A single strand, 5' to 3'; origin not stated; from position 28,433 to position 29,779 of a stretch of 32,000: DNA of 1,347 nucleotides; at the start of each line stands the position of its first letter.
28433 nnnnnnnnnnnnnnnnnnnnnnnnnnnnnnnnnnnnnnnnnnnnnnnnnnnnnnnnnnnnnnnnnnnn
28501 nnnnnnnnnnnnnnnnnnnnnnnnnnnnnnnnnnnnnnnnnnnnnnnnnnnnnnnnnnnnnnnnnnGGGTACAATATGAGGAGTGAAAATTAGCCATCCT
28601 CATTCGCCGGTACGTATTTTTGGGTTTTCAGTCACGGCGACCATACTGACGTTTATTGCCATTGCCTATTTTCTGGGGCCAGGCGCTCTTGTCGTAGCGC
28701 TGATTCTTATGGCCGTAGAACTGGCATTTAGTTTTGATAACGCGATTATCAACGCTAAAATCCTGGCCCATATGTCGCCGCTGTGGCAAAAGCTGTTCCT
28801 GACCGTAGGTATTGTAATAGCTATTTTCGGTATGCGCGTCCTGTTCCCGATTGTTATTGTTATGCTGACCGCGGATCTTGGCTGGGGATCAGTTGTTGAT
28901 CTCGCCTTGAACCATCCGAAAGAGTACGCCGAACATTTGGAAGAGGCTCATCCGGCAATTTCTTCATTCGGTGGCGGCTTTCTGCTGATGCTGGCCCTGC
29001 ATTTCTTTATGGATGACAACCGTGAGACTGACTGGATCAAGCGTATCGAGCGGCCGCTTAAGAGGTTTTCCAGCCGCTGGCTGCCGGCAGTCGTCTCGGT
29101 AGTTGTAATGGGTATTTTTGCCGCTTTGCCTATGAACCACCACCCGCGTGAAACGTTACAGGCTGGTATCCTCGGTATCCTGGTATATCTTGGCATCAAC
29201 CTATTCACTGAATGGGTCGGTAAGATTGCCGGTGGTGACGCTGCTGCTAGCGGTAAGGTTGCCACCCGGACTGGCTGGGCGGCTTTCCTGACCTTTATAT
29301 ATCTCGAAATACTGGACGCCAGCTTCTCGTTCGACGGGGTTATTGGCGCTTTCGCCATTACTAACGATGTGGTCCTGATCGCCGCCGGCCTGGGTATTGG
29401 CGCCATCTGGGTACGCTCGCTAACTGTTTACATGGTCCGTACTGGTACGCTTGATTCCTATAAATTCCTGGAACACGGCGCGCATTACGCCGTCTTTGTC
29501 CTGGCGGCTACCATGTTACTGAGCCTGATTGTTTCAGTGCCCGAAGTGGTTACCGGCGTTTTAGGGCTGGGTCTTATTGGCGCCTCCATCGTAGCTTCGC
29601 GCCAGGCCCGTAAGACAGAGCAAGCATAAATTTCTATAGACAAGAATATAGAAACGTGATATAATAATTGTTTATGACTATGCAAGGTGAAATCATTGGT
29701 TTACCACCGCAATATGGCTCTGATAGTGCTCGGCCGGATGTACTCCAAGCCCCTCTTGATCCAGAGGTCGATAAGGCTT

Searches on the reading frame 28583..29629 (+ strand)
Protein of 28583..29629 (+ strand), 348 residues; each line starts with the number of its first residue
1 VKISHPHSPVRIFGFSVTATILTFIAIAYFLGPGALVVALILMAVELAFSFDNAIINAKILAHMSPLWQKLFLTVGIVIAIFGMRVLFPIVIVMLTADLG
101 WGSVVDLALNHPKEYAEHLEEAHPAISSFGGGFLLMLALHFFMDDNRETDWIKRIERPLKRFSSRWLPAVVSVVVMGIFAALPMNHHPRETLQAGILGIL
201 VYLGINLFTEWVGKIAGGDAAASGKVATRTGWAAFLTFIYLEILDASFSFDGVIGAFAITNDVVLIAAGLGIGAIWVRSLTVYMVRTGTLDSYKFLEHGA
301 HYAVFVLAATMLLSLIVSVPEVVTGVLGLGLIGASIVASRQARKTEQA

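Call 14: search_protein_families(library=pfam, proteins=[window:28583-29629:+], max_evalue=0.001)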
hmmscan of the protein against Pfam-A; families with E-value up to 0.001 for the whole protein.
window:28583-29629:+ (348 aa): 2 families
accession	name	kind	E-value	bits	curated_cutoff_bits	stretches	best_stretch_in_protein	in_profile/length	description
PF04332.21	DUF475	-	3.8e-105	352.4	27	1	51-342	1-289/293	Protein of unknown function (DUF475)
PF03741.22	TerC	-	5.1e-19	69.1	27.8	1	42-313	3-176/178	Integral membrane protein TerC family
